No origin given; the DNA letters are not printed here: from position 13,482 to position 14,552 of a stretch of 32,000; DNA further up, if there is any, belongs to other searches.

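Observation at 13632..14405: Soluble transcription-factor-like fusion of an XRE HTH to a minimal FlhA (flagellar type III export gate) cytoplasmic domain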

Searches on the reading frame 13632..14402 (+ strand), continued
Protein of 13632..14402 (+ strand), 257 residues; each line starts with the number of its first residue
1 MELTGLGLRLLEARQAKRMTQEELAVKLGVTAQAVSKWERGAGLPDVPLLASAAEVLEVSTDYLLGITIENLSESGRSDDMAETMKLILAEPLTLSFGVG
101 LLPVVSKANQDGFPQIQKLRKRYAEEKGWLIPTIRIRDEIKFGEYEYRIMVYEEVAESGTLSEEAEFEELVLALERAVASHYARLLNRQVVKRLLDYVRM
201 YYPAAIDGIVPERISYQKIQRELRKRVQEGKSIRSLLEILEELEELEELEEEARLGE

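Call 9: find_homologous_proteins(query=window:13632-14402:+, max_evalue=0.001)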
Query window:13632-14402:+ (257 aa): 544 proteins with E <= 0.001 among 8000 candidates; the best 120 are listed.
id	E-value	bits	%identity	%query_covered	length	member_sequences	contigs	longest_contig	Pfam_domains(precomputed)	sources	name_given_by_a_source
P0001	3.6e-149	513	98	100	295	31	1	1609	PF00771.26,PF01381.29,PF13560.13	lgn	-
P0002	7.4e-122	424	81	95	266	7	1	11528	PF00771.26,PF01381.29,PF13560.13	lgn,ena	-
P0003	2.0e-59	219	43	92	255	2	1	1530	PF00771.26,PF12844.14,PF01381.29,PF13560.13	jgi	jgi:flagellar biosynthesis component FlhA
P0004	7.0e-58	214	43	93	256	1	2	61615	PF00771.26,PF12844.14,PF01381.29,PF13560.13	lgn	-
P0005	2.1e-56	209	42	95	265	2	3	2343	PF00771.26,PF01381.29,PF13560.13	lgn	-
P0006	2.2e-54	203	43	95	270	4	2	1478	PF00771.26,PF12844.14,PF01381.29,PF13560.13,PF13443.13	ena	-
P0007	3.4e-54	202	41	97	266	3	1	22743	PF00771.26,PF01381.29,PF13560.13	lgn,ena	-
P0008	5.9e-53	198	34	94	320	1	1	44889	PF00771.26,PF12844.14,PF01381.29,PF13560.13,PF13443.13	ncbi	-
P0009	3.8e-52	195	45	95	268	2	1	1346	PF00771.26,PF12844.14,PF01381.29,PF13560.13,PF13443.13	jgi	jgi:flagellar biosynthesis component FlhA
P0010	7.7e-52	195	43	91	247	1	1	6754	PF00771.26,PF12844.14,PF01381.29,PF13560.13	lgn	-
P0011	7.1e-51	191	40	94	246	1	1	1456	PF00771.26,PF12844.14,PF01381.29,PF13560.13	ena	-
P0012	7.8e-51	191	41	94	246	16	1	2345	PF00771.26,PF12844.14,PF01381.29,PF13560.13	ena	-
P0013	1.1e-50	191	45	95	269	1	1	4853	PF00771.26,PF12844.14,PF01381.29,PF13560.13,PF13443.13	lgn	-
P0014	2.4e-50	190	41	95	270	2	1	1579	PF00771.26,PF12844.14,PF01381.29,PF13560.13,PF13443.13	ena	-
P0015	4.8e-50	189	40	94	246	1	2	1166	PF00771.26,PF12844.14,PF01381.29,PF13560.13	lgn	-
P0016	5.2e-50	189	40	94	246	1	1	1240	PF00771.26,PF12844.14,PF01381.29,PF13560.13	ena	-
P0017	6.1e-50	188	40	95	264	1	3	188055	PF00771.26,PF12844.14,PF01381.29,PF13560.13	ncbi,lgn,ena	-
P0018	8.3e-50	188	42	94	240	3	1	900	PF00771.26,PF12844.14,PF01381.29,PF13560.13,PF13443.13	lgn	-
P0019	9.1e-50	188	41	91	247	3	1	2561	PF00771.26,PF12844.14,PF01381.29,PF13560.13,PF13443.13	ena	-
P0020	3.5e-49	186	42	95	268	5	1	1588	PF00771.26,PF12844.14,PF01381.29,PF13443.13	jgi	jgi:flagellar biosynthesis component FlhA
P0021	9.3e-49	184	39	94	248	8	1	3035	PF00771.26,PF12844.14,PF01381.29,PF13560.13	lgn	-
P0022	1.5e-48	184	41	91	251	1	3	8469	PF00771.26,PF12844.14,PF01381.29,PF13560.13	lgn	-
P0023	1.9e-48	183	38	88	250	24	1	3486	PF00771.26,PF12844.14,PF01381.29,PF13560.13,PF13443.13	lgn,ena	-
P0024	2.2e-48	183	41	91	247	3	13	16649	PF00771.26,PF12844.14,PF01381.29,PF15731.12,PF13560.13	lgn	-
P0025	3.0e-48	183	38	94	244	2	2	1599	PF00771.26,PF12844.14,PF01381.29,PF13560.13,PF13443.13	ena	-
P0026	3.0e-48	183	42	90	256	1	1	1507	PF00771.26,PF12844.14,PF01381.29,PF15731.12,PF13560.13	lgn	-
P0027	3.3e-48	183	39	94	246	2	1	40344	PF00771.26,PF12844.14,PF01381.29,PF13560.13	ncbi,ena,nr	ncbi:MAG: helix-turn-helix domain-containing protein [Lachnospiraceae bacterium]|nr:helix-turn-helix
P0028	7.4e-48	181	40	93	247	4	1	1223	PF00771.26,PF01381.29,PF13560.13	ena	-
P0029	1.1e-47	181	40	93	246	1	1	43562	PF00771.26,PF12844.14,PF01381.29,PF13560.13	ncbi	-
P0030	1.2e-47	181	38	91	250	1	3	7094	PF00771.26,PF12844.14,PF01381.29,PF13560.13,PF13443.13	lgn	-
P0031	2.0e-47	180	38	91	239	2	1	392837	PF00771.26,PF01381.29,PF13560.13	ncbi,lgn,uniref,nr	ncbi:FHIPEP family type III secretion protein [Butyrivibrio sp. MC2013]|uniref:FHIPEP family type II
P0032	2.6e-47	180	39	95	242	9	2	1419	PF00771.26,PF01381.29,PF13560.13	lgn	-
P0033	3.8e-47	179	37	89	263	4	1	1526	PF00771.26,PF12844.14,PF01381.29,PF13560.13,PF13443.13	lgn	-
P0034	6.5e-47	178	40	95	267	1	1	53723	PF00771.26,PF12844.14,PF01381.29,PF13560.13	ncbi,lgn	-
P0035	8.9e-47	178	39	94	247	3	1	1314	PF00771.26,PF12844.14,PF01381.29,PF13560.13,PF13443.13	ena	-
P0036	1.4e-46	177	40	94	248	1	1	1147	PF00771.26,PF12844.14,PF01381.29,PF13560.13,PF13443.13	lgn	-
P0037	1.4e-46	177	39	94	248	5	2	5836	PF00771.26,PF12844.14,PF01381.29,PF13560.13,PF13443.13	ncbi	-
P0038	1.5e-46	177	40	84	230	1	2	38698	PF00771.26,PF01381.29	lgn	-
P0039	2.4e-46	177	41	94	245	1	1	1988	PF00771.26,PF12844.14,PF01381.29,PF22495.3,PF13560.13,PF13443.13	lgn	-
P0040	3.3e-46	176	39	94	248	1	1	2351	PF00771.26,PF12844.14,PF01381.29,PF13560.13,PF13443.13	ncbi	-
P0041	4.7e-46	176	43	92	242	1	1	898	PF00771.26,PF12844.14,PF01381.29,PF13560.13,PF13443.13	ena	-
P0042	7.6e-46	175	40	94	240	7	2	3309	PF00771.26,PF01381.29,PF13560.13,PF13443.13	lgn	-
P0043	9.7e-46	175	37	92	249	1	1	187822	PF00771.26,PF12844.14,PF01381.29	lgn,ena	-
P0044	1.3e-45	174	38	94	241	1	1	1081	PF00771.26,PF01381.29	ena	-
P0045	4.1e-45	172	38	95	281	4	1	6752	PF00771.26,PF12844.14,PF01381.29,PF13560.13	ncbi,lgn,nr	ncbi:MAG TPA: FHIPEP family type III secretion protein [Lachnospiraceae bacterium]|nr:FHIPEP family 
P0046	8.7e-45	171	39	93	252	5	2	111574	PF00771.26,PF12844.14,PF01381.29,PF13560.13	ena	-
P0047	8.8e-45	171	39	92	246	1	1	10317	PF00771.26,PF01381.29,PF13560.13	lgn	-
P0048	9.8e-45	171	38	94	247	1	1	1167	PF00771.26,PF12844.14,PF01381.29,PF13560.13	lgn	-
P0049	1.2e-44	171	39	92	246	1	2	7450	PF00771.26,PF01381.29,PF13560.13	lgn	-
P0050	2.4e-44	170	38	94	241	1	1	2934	PF00771.26,PF12844.14,PF01381.29,PF13560.13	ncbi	-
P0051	2.5e-44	170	40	93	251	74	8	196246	PF00771.26,PF01381.29,PF13560.13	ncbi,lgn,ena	-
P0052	2.6e-44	170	39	94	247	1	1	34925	PF00771.26,PF01381.29,PF13560.13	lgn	-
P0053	2.7e-44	170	38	94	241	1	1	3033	PF00771.26,PF12844.14,PF01381.29,PF13560.13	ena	-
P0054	3.1e-44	170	39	93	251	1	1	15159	PF00771.26,PF12844.14,PF01381.29,PF13560.13,PF13443.13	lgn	-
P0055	4.9e-44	169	38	94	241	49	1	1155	PF00771.26,PF12844.14,PF01381.29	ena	-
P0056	5.5e-44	169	39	90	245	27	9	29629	PF00771.26,PF12844.14,PF01381.29,PF13560.13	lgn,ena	-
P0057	8.0e-44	168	38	95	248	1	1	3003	PF00771.26,PF12844.14,PF01381.29,PF15731.12,PF13560.13,PF13443.13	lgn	-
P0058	9.3e-44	168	41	92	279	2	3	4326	PF00771.26,PF12844.14,PF01381.29,PF13560.13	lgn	-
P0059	1.1e-43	168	36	90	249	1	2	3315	PF00771.26,PF12844.14,PF01381.29,PF13560.13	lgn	-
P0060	1.7e-43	167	38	94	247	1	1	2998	PF00771.26,PF01381.29,PF13560.13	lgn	-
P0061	1.8e-43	167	39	91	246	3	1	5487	PF00771.26,PF01381.29,PF13560.13,PF13443.13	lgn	-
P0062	3.5e-43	166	38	94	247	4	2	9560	PF00771.26,PF01381.29,PF13560.13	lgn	-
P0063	4.8e-43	166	42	94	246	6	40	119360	PF00771.26,PF12844.14,PF01381.29,PF13560.13,PF13443.13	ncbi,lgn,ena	-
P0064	5.6e-43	166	41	91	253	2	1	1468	PF00771.26,PF12844.14,PF01381.29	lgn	-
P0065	7.3e-43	165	39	98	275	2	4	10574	PF00771.26,PF12844.14,PF01381.29,PF13560.13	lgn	-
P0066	1.0e-42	165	41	91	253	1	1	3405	PF00771.26,PF12844.14,PF01381.29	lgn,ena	-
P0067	1.0e-42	165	36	92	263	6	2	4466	PF00771.26,PF12844.14,PF01381.29,PF13560.13,PF13443.13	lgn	-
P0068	1.0e-42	165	38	80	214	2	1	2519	PF00771.26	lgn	-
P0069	1.2e-42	164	41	91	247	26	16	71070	PF00771.26,PF01381.29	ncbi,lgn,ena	-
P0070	1.3e-42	164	39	93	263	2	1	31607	PF00771.26,PF12844.14,PF01381.29,PF13560.13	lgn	-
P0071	1.7e-42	164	41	91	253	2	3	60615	PF00771.26,PF12844.14,PF01381.29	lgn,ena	-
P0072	1.7e-42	164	41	91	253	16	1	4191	PF00771.26,PF12844.14,PF01381.29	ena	-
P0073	2.3e-42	163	41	91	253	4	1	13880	PF00771.26,PF12844.14,PF01381.29,PF13560.13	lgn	-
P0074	2.4e-42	163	38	95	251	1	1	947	PF00771.26,PF12844.14,PF01381.29,PF13560.13,PF13443.13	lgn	-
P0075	2.8e-42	163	37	94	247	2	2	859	PF00771.26,PF12844.14,PF01381.29,PF13560.13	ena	-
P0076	4.0e-42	163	36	93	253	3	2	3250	PF00771.26,PF01381.29,PF13560.13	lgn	-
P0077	4.2e-42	163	41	91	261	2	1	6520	PF00771.26,PF01381.29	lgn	-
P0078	8.8e-42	162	36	95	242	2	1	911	PF00771.26,PF12844.14,PF01381.29,PF13560.13,PF13443.13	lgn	-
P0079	1.8e-41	161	40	91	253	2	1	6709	PF00771.26,PF01381.29,PF13560.13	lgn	-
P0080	1.9e-41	161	36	91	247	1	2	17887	PF00771.26,PF12844.14,PF01381.29,PF13560.13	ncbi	-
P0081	2.0e-41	160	39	100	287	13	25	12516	PF00771.26,PF12844.14,PF01381.29,PF13560.13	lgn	-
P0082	2.1e-41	160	38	100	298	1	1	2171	PF00771.26,PF12844.14,PF01381.29,PF13560.13,PF13443.13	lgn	-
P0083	6.2e-41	159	38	95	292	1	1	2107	PF00771.26,PF12844.14,PF01381.29,PF13560.13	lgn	-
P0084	6.3e-41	159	38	95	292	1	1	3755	PF00771.26,PF12844.14,PF01381.29,PF13560.13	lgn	-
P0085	7.6e-41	159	39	96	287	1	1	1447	PF00771.26,PF12844.14,PF01381.29,PF13560.13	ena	-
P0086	7.9e-41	158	38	93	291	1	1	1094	PF00771.26,PF12844.14,PF01381.29,PF13560.13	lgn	-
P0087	1.1e-40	158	38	96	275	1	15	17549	PF00771.26,PF12844.14,PF01381.29,PF13560.13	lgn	-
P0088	1.2e-40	158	39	95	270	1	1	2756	PF00771.26,PF12844.14,PF01381.29,PF13560.13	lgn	-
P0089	1.3e-40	158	39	96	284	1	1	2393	PF00771.26,PF12844.14,PF01381.29,PF13560.13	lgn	-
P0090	1.4e-40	158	40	91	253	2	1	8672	PF00771.26,PF12844.14,PF01381.29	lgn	-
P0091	1.5e-40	158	37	94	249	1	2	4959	PF00771.26,PF12844.14,PF01381.29,PF13560.13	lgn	-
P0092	1.6e-40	158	36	91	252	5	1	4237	PF00771.26,PF12844.14,PF01381.29,PF13560.13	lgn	-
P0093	2.0e-40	157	38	93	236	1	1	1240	PF00771.26,PF12844.14,PF01381.29,PF13560.13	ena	-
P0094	2.0e-40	157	38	96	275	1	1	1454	PF00771.26,PF12844.14,PF01381.29,PF13560.13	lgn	-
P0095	2.5e-40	157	38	96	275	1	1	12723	PF00771.26,PF12844.14,PF01381.29,PF13560.13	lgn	-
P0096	3.1e-40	157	39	89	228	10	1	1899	PF00771.26,PF01381.29,PF13560.13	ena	-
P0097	6.3e-40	156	39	93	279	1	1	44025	PF00771.26,PF12844.14,PF01381.29,PF13560.13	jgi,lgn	-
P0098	7.2e-40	155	38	95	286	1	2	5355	PF00771.26,PF12844.14,PF01381.29,PF13560.13,PF13443.13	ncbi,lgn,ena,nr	ncbi:MAG: FHIPEP family type III secretion protein [Acetatifactor sp.]|nr:FHIPEP family type III sec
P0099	7.3e-40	155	38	95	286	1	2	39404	PF00771.26,PF12844.14,PF01381.29,PF13560.13,PF13443.13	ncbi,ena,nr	ncbi:MAG: FHIPEP family type III secretion protein [Acetatifactor sp.]|nr:FHIPEP family type III sec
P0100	1.0e-39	155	38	95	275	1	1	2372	PF00771.26,PF12844.14,PF01381.29,PF13560.13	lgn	-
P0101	1.1e-39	155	38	93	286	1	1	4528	PF00771.26,PF12844.14,PF01381.29,PF13560.13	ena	-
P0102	1.1e-39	155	39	93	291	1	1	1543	PF00771.26,PF12844.14,PF01381.29,PF13560.13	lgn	-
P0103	1.6e-39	154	37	92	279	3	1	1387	PF00771.26,PF12844.14,PF01381.29,PF13560.13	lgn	-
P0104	2.8e-39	153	38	96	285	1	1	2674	PF00771.26,PF12844.14,PF01381.29,PF13560.13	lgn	-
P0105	3.3e-39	153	38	95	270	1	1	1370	PF00771.26,PF12844.14,PF01381.29,PF13560.13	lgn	-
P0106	3.8e-39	153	37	95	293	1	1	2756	PF00771.26,PF12844.14,PF01381.29,PF13560.13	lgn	-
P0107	4.6e-39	153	38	98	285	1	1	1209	PF00771.26,PF12844.14,PF01381.29,PF13560.13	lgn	-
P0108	6.4e-39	152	39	93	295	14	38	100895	PF00771.26,PF12844.14,PF01381.29,PF13560.13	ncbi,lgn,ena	-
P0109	6.7e-39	152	38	95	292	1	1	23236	PF00771.26,PF12844.14,PF01381.29,PF13560.13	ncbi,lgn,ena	-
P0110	6.9e-39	152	37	98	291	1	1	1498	PF00771.26,PF12844.14,PF01381.29,PF13560.13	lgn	-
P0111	7.4e-39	152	39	100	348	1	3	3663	PF00771.26,PF12844.14,PF01381.29,PF13560.13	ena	-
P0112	7.6e-39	152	36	100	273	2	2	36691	PF00771.26,PF12844.14,PF01381.29,PF13560.13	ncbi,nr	ncbi:MAG: helix-turn-helix domain-containing protein [Roseburia sp.]|nr:helix-turn-helix domain-cont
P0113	7.7e-39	152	37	95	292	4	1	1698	PF00771.26,PF12844.14,PF01381.29,PF13560.13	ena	-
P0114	8.0e-39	152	37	95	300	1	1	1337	PF00771.26,PF12844.14,PF01381.29,PF13560.13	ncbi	-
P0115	1.0e-38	152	37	95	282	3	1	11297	PF00771.26,PF12844.14,PF01381.29,PF13560.13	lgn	-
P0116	1.1e-38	151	37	95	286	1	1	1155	PF00771.26,PF12844.14,PF01381.29,PF13560.13,PF13443.13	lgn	-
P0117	1.1e-38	151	37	100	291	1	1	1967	PF00771.26,PF12844.14,PF01381.29,PF13560.13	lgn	-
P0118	1.5e-38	151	38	95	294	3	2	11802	PF00771.26,PF12844.14,PF01381.29,PF13560.13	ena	-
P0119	2.2e-38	150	38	95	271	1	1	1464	PF00771.26,PF12844.14,PF01381.29,PF13560.13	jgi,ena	-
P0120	2.7e-38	150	38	93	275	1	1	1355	PF00771.26,PF12844.14,PF01381.29,PF13560.13,PF13443.13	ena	-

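Call 15: find_encoding_contigs(protein=P0031, flank=10000, max_places=2)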
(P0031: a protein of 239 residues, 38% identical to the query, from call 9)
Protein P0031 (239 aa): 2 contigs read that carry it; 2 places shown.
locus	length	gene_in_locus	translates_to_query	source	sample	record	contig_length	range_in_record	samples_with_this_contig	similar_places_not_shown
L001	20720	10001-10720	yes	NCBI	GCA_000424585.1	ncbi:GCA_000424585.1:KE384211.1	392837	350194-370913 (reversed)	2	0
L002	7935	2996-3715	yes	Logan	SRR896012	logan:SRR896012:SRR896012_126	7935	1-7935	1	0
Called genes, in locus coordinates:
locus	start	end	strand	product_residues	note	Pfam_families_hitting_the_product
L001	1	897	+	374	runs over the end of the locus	PF22564:HAAS, PF13349:DUF4097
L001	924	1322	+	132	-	PF14242:DUF4342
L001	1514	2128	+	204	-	PF13483:Lactamase_B_3, PF12706:Lactamase_B_2 (weak)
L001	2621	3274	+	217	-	PF07486:Hydrolase_2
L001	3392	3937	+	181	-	PF00300:His_Phos_1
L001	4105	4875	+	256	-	PF01975:SurE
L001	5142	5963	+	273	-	PF02811:PHP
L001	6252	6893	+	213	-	PF16161:DUF4867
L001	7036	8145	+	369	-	PF00990:GGDEF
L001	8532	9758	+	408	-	PF00579:tRNA-synt_1b, PF22421:SYY_C-terminal, PF01479:S4 (weak)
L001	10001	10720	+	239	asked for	PF13560:HTH_31, PF01381:HTH_3, PF00771:FHIPEP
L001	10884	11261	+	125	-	PF00392:GntR, PF02082:Rrf2 (weak)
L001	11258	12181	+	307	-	PF00005:ABC_tran, PF13304:AAA_21 (faint)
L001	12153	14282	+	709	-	-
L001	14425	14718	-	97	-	-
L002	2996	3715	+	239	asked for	PF13560:HTH_31, PF01381:HTH_3, PF00771:FHIPEP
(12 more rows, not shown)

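Call 16: find_encoding_contigs(protein=P0051, flank=10000, max_places=2)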
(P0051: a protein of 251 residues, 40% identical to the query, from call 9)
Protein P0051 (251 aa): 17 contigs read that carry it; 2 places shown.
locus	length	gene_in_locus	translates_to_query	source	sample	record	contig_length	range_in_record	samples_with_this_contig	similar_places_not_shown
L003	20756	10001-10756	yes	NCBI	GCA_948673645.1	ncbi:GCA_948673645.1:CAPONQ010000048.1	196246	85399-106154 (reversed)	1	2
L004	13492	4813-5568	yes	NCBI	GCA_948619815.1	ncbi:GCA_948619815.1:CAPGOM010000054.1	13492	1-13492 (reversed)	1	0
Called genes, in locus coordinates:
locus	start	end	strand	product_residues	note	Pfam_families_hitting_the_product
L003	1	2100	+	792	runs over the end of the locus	PF12704:MacB_PCD (faint), PF02687:FtsX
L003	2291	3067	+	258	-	PF00005:ABC_tran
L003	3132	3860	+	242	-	PF00072:Response_reg, PF00486:Trans_reg_C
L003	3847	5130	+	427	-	PF00512:HisKA (weak), PF02518:HATPase_c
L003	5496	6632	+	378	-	PF14659:Phage_int_SAM_3 (weak), PF00589:Phage_integrase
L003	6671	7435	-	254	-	PF13476:AAA_23 (weak), PF00005:ABC_tran, PF02463:SMC_N (faint), PF13304:AAA_21 (faint)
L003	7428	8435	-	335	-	PF01032:FecCD, PF00950:ABC-3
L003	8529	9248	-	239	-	PF01522:Polysacc_deac_1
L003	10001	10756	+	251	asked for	PF13560:HTH_31, PF01381:HTH_3, PF00771:FHIPEP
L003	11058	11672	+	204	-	-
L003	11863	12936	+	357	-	PF04321:RmlD_sub_bind, PF01073:3Beta_HSD, PF01370:Epimerase, PF02719:Polysacc_synt_2, PF07993:NAD_binding_4 (weak), PF16363:GDP_Man_Dehyd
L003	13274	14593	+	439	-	PF04174:CP_ATPgrasp_1, PF14403:CP_ATPgrasp_2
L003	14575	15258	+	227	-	PF04168:Alpha-E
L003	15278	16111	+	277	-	PF08379:Bact_transglu_N, PF01841:Transglut_core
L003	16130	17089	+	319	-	PF24827:AstE_AspA_cat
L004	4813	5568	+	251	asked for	PF13560:HTH_31, PF01381:HTH_3, PF00771:FHIPEP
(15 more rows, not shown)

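Call 17: find_encoding_contigs(protein=P0017, flank=10000, max_places=2)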
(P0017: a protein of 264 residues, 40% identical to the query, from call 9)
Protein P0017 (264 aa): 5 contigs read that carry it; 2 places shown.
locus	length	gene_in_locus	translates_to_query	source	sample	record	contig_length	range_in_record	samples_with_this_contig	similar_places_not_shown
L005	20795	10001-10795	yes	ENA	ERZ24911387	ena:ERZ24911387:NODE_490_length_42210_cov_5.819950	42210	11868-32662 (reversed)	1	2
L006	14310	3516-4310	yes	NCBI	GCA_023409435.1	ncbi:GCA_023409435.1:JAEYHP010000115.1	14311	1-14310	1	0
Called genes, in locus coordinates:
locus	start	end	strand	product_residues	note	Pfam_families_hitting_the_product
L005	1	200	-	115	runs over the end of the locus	PF11969:DcpS_C, PF01230:HIT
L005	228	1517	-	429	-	PF00919:UPF0004, PF04055:Radical_SAM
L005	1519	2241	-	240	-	PF20260:PUA_4, PF04452:Methyltrans_RNA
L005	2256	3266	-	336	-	PF06325:PrmA, PF13649:Methyltransf_25 (faint), PF01135:PCMT (faint), PF05175:MTS, PF13489:Methyltransf_23 (faint), PF03602:Cons_hypoth95 (faint), PF13847:Methyltransf_31 (weak)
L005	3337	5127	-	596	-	PF12229:PG_binding_4, PF04294:VanW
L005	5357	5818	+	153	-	PF00588:SpoU_methylase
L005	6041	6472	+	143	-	PF00572:Ribosomal_L13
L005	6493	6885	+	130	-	PF00380:Ribosomal_S9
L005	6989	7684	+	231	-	PF06912:DUF1275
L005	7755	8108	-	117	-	-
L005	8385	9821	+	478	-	PF06347:SH3_4 (faint), PF08239:SH3_3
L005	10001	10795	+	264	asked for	PF12844:HTH_19 (faint), PF13560:HTH_31, PF01381:HTH_3, PF00771:FHIPEP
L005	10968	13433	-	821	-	PF02861:Clp_N, PF00004:AAA, PF17871:AAA_lid_9, PF02151:UVR, PF07724:AAA_2, PF00004:AAA, PF07728:AAA_5, PF10431:ClpB_D2-small, +6 more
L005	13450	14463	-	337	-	PF00217:ATP-gua_Ptrans, PF27454:McsB_C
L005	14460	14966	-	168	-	PF02151:UVR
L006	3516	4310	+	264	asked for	PF12844:HTH_19 (faint), PF13560:HTH_31, PF01381:HTH_3, PF00771:FHIPEP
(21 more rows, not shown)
